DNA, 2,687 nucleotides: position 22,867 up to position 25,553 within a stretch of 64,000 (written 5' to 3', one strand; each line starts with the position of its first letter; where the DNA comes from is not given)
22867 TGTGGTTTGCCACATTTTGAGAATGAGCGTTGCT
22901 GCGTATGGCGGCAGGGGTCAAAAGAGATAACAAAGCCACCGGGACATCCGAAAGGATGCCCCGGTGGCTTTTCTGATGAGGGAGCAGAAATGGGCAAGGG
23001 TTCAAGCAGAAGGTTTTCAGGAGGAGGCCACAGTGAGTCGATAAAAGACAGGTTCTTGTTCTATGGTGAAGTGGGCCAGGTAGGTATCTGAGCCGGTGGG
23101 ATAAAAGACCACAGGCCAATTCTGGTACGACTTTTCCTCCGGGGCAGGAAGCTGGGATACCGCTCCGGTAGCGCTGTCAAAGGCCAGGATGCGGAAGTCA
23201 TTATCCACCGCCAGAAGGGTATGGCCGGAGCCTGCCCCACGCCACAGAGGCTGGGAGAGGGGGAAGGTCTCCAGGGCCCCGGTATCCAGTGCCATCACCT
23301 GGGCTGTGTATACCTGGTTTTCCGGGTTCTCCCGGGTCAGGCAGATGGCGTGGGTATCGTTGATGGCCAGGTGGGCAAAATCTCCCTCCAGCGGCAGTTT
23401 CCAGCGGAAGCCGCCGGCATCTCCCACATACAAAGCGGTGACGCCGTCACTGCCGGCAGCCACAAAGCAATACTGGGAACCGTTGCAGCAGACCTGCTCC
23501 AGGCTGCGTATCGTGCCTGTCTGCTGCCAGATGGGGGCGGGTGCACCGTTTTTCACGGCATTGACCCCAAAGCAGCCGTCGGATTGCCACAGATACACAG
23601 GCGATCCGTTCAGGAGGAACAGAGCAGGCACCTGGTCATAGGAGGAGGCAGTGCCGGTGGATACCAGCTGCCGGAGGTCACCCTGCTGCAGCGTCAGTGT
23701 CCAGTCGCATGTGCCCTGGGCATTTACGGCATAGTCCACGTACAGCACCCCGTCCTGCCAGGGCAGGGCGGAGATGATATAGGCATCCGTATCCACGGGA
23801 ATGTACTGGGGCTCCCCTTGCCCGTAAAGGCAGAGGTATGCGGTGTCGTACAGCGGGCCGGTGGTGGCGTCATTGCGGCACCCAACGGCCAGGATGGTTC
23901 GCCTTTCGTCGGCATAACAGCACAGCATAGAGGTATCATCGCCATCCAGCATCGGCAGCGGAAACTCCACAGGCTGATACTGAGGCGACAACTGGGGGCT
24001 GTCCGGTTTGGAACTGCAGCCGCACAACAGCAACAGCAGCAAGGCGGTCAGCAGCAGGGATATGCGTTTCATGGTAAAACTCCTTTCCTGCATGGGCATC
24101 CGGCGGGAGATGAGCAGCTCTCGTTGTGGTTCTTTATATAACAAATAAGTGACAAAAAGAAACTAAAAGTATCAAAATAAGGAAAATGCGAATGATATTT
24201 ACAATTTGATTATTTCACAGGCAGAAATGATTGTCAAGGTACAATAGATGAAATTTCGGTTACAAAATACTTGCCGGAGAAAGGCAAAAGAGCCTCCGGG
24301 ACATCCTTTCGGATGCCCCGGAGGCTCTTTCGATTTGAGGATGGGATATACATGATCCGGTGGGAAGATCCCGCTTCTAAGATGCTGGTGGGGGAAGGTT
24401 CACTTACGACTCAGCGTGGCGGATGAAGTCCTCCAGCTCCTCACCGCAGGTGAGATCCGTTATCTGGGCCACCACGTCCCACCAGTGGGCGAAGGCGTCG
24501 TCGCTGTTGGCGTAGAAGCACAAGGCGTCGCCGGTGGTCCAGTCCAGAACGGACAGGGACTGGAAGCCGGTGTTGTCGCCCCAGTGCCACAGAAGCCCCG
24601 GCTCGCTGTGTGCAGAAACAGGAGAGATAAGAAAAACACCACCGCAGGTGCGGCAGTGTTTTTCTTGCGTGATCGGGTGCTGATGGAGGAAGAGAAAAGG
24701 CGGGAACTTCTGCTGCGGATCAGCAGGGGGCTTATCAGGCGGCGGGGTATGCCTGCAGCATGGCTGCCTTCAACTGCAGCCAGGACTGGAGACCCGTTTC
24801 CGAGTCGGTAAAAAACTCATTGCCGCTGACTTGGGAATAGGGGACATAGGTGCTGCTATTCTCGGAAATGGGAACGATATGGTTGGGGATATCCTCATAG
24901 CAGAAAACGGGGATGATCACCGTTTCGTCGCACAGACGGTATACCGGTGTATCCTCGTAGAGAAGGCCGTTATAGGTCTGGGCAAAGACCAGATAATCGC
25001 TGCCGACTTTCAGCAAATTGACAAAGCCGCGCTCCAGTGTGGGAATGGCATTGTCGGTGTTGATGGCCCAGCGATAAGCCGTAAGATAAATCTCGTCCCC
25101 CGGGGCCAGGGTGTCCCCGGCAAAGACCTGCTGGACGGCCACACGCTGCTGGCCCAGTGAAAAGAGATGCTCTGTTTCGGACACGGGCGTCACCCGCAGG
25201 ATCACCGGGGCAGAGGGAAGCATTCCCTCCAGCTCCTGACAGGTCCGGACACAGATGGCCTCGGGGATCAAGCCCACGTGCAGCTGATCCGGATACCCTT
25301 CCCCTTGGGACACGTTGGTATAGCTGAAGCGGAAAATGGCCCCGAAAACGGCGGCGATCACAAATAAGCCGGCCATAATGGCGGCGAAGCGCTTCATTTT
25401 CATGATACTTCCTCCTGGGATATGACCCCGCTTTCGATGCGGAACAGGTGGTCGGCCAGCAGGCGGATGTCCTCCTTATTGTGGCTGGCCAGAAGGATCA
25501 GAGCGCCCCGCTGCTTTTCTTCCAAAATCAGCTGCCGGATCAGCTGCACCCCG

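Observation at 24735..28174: Candidate undescribed bacteriocin/self-protection locus: secreted Lcn972-like protein + two-permease/one-ATPase ABC module + anchored accessory protein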

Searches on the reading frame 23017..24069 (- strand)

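Call 3: search_protein_families(library=pfam, proteins=[window:23017-24069:-], max_evalue=1)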
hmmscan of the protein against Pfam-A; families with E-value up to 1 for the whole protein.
window:23017-24069:- (350 aa): 1 family
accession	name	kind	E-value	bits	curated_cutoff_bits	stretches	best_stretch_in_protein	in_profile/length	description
PF07893.19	DUF1668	-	0.0046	16.8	23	1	281-331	71-118/336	Protein of unknown function (DUF1668)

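Call 4: search_protein_families(library=ncbifam, proteins=[window:23017-24069:-], max_evalue=1)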
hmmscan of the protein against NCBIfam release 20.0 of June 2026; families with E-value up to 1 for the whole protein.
window:23017-24069:- (350 aa): 3 families
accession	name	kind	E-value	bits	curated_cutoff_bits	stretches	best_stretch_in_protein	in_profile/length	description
NF038368.1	P2_Rz1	equivalog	0.077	13.2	27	1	6-26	6-26/85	Rz1-like lysis system protein LysC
NF038215.1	acineto_lipo_PV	hypoth_equivalog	0.12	12.1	33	1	1-25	1-25/55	NF038215 family lipoprotein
NF041529.1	LvhB7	equivalog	0.13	12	70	1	6-23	4-21/45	T4SS-associated protein LvhB7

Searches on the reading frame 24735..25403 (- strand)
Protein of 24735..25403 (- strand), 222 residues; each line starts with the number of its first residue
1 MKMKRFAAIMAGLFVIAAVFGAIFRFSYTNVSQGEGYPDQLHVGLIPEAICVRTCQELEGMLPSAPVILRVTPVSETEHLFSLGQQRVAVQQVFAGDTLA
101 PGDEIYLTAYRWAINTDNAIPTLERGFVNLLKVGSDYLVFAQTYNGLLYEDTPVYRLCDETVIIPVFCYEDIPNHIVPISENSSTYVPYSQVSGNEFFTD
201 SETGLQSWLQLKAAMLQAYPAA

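Call 3: search_protein_families(library=pfam, proteins=[window:24735-25403:-], max_evalue=1)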
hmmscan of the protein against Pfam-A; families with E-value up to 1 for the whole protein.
window:24735-25403:- (222 aa): 0 families

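Call 4: search_protein_families(library=ncbifam, proteins=[window:24735-25403:-], max_evalue=1)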
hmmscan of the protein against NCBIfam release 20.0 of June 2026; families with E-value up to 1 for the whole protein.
window:24735-25403:- (222 aa): 0 families

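Call 7: search_solved_structures(query=window:24735-25403:-, max_evalue=10)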
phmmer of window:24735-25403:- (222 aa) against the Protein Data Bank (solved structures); distinct sequences matched with E-value up to 10: 0.

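Call 12: find_homologous_proteins(query=window:24735-25403:-, max_evalue=0.01)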
Query window:24735-25403:- (222 aa): 12 proteins with E <= 0.01 among 200 candidates.
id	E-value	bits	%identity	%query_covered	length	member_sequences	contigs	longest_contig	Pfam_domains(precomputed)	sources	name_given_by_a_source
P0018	4.3e-142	489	99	100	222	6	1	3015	-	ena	-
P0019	4.3e-128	443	90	99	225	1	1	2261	-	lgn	-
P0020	1.7e-62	229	50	100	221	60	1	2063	-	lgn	-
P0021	1.5e-61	226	51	99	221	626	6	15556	-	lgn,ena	-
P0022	3.6e-59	218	49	100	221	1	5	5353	-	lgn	-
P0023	1.6e-52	196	47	98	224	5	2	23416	-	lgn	-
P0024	4.4e-51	192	44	99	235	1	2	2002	-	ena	-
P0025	2.1e-45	173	44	94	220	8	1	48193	-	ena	-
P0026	4.5e-45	172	42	91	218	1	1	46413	-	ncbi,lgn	-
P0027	1.6e-36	144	42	99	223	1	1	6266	-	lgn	-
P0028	1.7e-35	141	36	98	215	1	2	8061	-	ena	-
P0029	9.3e-26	109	30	98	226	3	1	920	-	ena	-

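Call 16: find_encoding_contigs(protein=P0026, flank=8000, max_places=2)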
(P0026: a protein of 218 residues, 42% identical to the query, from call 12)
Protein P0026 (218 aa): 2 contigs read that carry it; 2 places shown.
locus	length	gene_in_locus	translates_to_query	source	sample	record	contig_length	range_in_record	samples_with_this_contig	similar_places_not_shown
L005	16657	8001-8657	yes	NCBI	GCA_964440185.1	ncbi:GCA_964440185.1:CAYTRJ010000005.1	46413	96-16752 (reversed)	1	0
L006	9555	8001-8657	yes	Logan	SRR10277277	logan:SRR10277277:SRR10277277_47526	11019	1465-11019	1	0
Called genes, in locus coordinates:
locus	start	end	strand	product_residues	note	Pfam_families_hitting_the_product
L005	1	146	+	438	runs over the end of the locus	PF01547:SBP_bac_1, PF13416:SBP_bac_8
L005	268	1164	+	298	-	PF00528:BPD_transp_1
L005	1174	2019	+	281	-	PF00528:BPD_transp_1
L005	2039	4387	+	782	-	PF14498:Glyco_hyd_65N_2, PF22124:Glyco_hydro_95_cat, PF21307:Glyco_hydro_95_C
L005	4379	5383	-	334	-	PF00356:LacI, PF00532:Peripla_BP_1, PF13407:Peripla_BP_4, PF13377:Peripla_BP_3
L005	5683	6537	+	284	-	-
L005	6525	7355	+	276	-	-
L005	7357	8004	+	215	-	PF00005:ABC_tran, PF13304:AAA_21 (faint)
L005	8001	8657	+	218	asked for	-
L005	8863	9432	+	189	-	-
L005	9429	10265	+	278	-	PF00152:tRNA-synt_2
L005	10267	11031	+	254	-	PF00072:Response_reg, PF00486:Trans_reg_C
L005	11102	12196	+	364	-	PF00512:HisKA, PF02518:HATPase_c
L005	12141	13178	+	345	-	PF00149:Metallophos, PF12850:Metallophos_2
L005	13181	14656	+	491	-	PF13175:AAA_15, PF13476:AAA_23, PF13514:AAA_27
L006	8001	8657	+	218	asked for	-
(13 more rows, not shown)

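Call 17: find_encoding_contigs(protein=P0025, flank=8000, max_places=2)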
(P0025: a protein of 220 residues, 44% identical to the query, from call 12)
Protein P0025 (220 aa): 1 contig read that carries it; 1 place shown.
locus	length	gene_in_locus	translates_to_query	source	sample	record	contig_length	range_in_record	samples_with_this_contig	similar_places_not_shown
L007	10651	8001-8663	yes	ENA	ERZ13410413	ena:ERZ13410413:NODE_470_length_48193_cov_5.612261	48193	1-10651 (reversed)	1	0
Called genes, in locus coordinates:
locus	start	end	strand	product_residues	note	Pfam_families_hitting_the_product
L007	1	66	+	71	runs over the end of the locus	-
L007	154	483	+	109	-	PF04977:DivIC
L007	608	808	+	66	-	-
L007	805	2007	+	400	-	PF07228:SpoIIE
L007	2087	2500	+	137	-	-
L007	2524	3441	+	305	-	-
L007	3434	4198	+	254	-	-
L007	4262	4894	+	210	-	PF02463:SMC_N (faint), PF00005:ABC_tran, PF13304:AAA_21 (weak)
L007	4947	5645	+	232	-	-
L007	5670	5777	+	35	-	-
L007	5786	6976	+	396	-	-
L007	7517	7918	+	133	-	-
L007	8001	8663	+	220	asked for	-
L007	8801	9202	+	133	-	-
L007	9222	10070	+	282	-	-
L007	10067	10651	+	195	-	?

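Call 23: predict_structure(alignment_id=A2)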
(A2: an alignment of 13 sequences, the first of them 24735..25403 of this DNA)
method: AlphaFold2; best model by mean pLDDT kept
length: 222 residues; sequences in the alignment: 13
mean_pLDDT: 80.4   pTM: 0.76
mean pLDDT of the five models: 80.4, 80.0, 79.2, 79.2, 68.7
residues with pLDDT >= 90: 69; 70-90: 106; 50-70: 39; < 50: 8
segments of 3 or more residues with pLDDT < 50: 24-29
pLDDT, mean of each block of 10 residues (from residue 1): 83 81 47 67 81 90 94 85 83 93 89 68 59 90 70 84 84 77 71 82 91 96 87
secondary structure, 60 per line:
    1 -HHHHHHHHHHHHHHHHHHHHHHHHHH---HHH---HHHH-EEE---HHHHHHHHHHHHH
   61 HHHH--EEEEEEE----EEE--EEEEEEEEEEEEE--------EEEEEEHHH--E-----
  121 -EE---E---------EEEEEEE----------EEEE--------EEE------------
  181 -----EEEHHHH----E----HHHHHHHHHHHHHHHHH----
elements in order: H2-27 H37-40 E42-44 H48-64 E67-73 E78-80 E83-95 E104-109 E137-143 E154-157 E166-168 E186-188 H189-192 H202-218

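Call 29: fold_search(model_id=the predicted structure, library=pdb)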
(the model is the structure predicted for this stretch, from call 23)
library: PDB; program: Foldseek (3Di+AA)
matches with E <= 10: 608; with E <= 0.001: 9
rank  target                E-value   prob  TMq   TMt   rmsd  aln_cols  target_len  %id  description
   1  6xzu_B                1.3e-05  1.00  0.34  0.48   5.7       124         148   14  Complex of C-terminal domain of murine complement C3b with the hC3Nb3 nanobody (released 2020-08-12)
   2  1uap_MODEL_1_A        3.9e-04  1.00  0.33  0.53   3.6       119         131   11  NMR structure of the NTR domain from human PCOLCE1 (released 2003-07-15)
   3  5jtw_C                4.2e-04  1.00  0.35  0.28   7.9       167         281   12  Crystal structure of complement C4b re-refined using iMDFF (released 2016-08-10)
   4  1xwe_MODEL_1_A        4.4e-04  1.00  0.34  0.48   6.4       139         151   12  NMR Structure of C345C (NTR) domain of C5 of complement (released 2004-12-21)
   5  5jpm_C                7.6e-04  1.00  0.32  0.25   3.6        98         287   13  Structure of the complex of human complement C4 with MASP-2 rebuilt using iMDFF (released 2016-08-10)
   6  2a73_B                7.6e-04  1.00  0.35  0.10   6.4       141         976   10  Human Complement Component C3 (released 2005-09-27)
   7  9sop_A                8.1e-04  1.00  0.30  0.37   5.1       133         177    8  Tissue inhibitor of metalloproteinase-1 (TIMP-1) (released 2025-09-24)
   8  8uin_B                8.1e-04  1.00  0.35  0.11   7.2       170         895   11  Structure of the C3bBb-albicin complex (released 2024-05-08)
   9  9u60_E                8.6e-04  1.00  0.38  0.07   7.3       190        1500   12  C3 convertases zymogen C4b2 in loading state (released 2026-01-14)
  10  9u61_E                1.2e-03  1.00  0.35  0.06   4.3       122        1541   11  CP/MBL pathways C3 convertase C4b2a and C3 complex (released 2026-01-14)
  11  8enu_H                1.5e-03  1.00  0.36  0.11   6.1       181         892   10  Structure of the C3bB proconvertase in complex with lufaxin (released 2023-08-09)
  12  5fob_B                1.6e-03  1.00  0.35  0.11   7.7       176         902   10  Crystal Structure of Human Complement C3b in complex with Smallpox Inhibitor of Complement (SPICE) (released 2016-04-06)
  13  9sop_B                1.8e-03  1.00  0.33  0.40   3.6       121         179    7  Tissue inhibitor of metalloproteinase-1 (TIMP-1) (released 2025-09-24)
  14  3ma2_C                1.8e-03  1.00  0.32  0.56   4.1       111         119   10  Complex membrane type-1 matrix metalloproteinase (MT1-MMP) with tissue inhibitor of metalloproteinase-1 (TIMP-1) (released 2010-06-30)
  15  5jpn_C                1.9e-03  1.00  0.32  0.25   2.8        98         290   13  Structure of human complement C4 rebuilt using iMDFF (released 2016-08-10)
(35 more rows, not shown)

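Call 37: search_protein_families(library=pfam, proteins=[L007:2087-2500:+], max_evalue=1)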
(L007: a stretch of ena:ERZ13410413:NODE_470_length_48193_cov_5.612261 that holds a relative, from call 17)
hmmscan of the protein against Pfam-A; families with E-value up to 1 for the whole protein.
L007:2087-2500:+ (137 aa): 0 families

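Call 38: search_protein_families(library=padloc, proteins=[window:24735-25403:-], max_evalue=0.1)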
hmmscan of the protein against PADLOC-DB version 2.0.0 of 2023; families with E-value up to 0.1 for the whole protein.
window:24735-25403:- (222 aa): 0 families

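Call 85: search_protein_families(library=pfam, alignment_id=A2, max_evalue=1)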
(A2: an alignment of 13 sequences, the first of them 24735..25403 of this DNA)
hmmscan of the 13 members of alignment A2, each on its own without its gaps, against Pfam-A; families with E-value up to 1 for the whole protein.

A. member 1, window:24735-25403:- (222 aa): 0 families

B. families by the number of members that match (of 13 scanned): 3 families
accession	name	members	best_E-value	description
PF12627.12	PolyA_pol_RNAbd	1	0.098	Probable RNA and SrmB- binding site of polymerase A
PF14277.12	DUF4364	1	0.099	Domain of unknown function (DUF4364)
PF03725.20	RNase_PH_C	1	0.19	3' exoribonuclease family, domain 2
